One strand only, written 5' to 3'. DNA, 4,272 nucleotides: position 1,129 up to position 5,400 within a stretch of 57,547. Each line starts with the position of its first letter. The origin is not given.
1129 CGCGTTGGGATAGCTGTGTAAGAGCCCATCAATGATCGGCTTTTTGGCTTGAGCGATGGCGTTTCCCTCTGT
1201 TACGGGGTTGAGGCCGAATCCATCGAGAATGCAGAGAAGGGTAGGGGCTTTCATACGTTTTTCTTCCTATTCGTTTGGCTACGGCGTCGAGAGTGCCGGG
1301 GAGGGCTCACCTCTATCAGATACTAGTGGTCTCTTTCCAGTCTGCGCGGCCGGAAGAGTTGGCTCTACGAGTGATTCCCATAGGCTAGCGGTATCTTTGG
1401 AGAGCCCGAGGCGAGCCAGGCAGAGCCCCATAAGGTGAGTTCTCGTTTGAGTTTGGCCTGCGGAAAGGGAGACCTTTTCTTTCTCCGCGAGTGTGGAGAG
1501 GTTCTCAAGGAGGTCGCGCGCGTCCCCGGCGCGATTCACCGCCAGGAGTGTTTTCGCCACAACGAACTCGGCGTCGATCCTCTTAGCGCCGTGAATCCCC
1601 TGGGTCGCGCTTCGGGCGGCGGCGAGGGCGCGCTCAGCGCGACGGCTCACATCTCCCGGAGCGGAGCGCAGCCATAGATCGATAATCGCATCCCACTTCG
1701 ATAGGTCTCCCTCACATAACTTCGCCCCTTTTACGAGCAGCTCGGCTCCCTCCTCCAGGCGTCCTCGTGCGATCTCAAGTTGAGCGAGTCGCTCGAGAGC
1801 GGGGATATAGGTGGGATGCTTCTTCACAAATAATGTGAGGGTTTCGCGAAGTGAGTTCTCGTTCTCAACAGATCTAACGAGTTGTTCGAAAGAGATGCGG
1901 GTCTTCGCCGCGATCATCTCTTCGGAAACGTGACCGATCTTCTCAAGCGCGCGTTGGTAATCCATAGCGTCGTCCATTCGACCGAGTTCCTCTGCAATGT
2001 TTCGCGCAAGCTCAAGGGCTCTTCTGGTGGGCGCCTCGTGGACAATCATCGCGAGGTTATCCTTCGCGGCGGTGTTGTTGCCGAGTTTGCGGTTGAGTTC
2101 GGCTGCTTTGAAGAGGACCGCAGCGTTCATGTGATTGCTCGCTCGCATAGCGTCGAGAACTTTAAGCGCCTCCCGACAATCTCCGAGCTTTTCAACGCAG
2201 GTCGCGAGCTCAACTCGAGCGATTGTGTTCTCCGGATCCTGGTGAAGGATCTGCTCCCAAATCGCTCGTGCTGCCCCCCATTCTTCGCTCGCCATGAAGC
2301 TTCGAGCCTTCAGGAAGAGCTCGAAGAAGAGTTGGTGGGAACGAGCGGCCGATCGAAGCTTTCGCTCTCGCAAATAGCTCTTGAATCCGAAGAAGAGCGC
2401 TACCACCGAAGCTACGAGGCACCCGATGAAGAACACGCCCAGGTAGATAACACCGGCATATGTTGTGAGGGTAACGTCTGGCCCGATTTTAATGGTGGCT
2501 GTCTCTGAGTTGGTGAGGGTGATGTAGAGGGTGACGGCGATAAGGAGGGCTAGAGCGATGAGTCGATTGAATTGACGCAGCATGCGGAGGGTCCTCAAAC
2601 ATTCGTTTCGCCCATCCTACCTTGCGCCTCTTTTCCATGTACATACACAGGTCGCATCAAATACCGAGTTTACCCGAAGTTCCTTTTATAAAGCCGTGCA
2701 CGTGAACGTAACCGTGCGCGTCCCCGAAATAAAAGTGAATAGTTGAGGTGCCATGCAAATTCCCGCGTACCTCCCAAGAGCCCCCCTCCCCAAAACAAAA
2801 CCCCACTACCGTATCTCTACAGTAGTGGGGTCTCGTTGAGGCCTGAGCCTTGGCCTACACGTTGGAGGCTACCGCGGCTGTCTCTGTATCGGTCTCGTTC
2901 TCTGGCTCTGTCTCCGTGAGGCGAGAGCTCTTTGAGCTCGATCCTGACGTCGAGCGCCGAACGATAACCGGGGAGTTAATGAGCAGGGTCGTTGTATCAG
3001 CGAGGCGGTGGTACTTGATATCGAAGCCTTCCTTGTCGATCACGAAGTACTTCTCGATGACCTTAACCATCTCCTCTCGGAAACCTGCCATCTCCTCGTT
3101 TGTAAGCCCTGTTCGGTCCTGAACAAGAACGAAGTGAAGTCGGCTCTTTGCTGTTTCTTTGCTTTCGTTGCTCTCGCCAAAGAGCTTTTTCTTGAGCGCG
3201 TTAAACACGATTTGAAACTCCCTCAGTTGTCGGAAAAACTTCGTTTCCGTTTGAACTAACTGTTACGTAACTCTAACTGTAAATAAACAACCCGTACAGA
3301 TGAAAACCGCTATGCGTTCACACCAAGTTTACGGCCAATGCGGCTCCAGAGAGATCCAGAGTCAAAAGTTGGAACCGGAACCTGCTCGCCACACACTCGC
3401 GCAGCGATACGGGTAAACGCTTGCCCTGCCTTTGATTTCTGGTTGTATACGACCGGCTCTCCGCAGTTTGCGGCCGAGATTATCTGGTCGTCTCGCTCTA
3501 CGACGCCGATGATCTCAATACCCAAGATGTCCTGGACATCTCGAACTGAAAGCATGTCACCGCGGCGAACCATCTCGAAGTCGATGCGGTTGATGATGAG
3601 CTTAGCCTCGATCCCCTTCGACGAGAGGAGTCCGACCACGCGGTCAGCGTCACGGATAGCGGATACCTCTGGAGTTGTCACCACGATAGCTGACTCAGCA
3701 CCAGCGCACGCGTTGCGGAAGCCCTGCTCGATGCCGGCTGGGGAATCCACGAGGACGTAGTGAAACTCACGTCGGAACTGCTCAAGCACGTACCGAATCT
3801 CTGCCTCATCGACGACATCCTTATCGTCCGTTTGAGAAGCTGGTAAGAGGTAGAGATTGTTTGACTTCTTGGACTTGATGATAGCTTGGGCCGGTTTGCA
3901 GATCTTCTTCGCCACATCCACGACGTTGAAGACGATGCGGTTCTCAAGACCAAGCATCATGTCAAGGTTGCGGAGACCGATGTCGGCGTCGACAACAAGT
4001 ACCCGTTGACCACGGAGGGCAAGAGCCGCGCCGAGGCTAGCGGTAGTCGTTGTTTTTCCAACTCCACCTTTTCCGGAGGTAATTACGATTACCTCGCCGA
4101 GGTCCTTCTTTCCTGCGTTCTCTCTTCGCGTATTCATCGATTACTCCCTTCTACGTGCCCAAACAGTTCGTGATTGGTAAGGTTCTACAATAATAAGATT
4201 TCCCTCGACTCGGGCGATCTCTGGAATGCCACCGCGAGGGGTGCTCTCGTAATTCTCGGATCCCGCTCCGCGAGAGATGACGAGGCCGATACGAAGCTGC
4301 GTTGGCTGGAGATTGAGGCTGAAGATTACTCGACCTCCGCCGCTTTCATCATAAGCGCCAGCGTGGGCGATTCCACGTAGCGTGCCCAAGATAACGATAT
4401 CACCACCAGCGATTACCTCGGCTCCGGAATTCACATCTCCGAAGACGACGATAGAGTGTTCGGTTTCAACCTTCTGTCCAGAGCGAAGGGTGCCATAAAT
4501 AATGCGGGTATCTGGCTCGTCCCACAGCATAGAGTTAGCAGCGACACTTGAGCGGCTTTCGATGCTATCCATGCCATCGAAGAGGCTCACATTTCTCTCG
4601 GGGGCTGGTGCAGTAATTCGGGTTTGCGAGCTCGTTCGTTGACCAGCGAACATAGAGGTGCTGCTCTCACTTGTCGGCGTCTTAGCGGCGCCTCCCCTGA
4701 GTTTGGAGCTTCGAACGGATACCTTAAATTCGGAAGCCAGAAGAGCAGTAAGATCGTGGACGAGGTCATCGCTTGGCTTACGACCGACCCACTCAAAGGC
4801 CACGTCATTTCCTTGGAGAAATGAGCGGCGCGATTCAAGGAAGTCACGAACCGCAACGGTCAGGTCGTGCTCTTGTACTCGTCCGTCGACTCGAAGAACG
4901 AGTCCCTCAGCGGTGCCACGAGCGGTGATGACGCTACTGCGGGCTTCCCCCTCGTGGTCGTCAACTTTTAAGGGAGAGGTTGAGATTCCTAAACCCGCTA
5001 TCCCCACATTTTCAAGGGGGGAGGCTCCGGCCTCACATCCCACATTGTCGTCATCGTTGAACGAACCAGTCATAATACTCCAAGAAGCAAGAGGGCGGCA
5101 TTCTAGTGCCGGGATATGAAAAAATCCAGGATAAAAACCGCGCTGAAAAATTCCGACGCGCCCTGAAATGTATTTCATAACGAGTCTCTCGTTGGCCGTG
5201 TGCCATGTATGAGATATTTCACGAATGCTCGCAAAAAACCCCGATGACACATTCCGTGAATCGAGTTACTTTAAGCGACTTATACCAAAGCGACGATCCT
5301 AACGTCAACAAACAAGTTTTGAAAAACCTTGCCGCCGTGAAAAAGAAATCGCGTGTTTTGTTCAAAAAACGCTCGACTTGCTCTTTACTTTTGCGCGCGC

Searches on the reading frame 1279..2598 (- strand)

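Call 76: search_protein_families(library=pfam, proteins=[window:1279-2598:-], max_evalue=0.0001)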
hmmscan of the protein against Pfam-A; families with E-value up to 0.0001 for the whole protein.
window:1279-2598:- (439 aa): 5 families
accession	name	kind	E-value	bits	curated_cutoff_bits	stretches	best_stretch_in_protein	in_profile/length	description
PF14559.12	TPR_19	-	3.9e-10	40.3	25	1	102-161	2-61/68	Tetratricopeptide repeat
PF13432.12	TPR_16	-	1.5e-07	32.2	32.7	1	96-152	2-59/65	Tetratricopeptide repeat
PF13371.12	TPR_9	-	3.3e-07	30.6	35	0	96-152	1-56/73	Tetratricopeptide repeat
PF13428.12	TPR_14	-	6.8e-06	26.7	23.5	0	95-133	5-43/44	Tetratricopeptide repeat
PF13174.12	TPR_6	-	8.1e-06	26.6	26.3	0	161-190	2-31/33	Tetratricopeptide repeat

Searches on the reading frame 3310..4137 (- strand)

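Call 76: search_protein_families(library=pfam, proteins=[window:3310-4137:-], max_evalue=0.0001)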
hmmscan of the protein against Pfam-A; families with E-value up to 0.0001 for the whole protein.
window:3310-4137:- (275 aa): 8 families
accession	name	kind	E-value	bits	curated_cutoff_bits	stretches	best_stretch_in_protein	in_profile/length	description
PF01656.29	CbiA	-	1.3e-20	74.1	25.4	1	17-229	1-125/125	CobQ/CobB/MinD/ParA nucleotide binding domain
PF13614.12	AAA_31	-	1.5e-20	74.4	27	1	15-163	2-156/177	AAA domain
PF10609.15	ParA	-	1.7e-20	73.9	27.1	1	15-248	4-245/246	NUBPL iron-transfer P-loop NTPase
PF06564.18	CBP_BcsQ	-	4.2e-13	49.8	21.3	1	17-247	4-232/234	Cellulose biosynthesis protein BcsQ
PF02374.21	ArsA_ATPase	-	4.6e-10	39.6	24.3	1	17-52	3-38/305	Anion-transporting ATPase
PF09140.17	MipZ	-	9.9e-10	38.6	20.7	1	16-151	2-126/262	ATPase MipZ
PF00142.24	Fer4_NifH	-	1.3e-08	35.1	25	1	20-62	5-47/271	4Fe-4S iron sulfur cluster binding proteins, NifH/frxC family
PF25199.1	nSTAND_NTPase5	-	5.3e-05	23.5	34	1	14-107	40-138/145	Novel STAND NTPase 5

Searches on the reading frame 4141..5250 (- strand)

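Call 76: search_protein_families(library=pfam, proteins=[window:4141-5250:-], max_evalue=0.0001)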
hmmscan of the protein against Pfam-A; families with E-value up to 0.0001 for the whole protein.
window:4141-5250:- (369 aa): 1 family
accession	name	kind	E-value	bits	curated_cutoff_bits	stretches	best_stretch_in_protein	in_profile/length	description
PF03775.22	MinC_C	-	1.5e-25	89.6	33.2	1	251-355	2-101/102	Septum formation inhibitor MinC, C-terminal domain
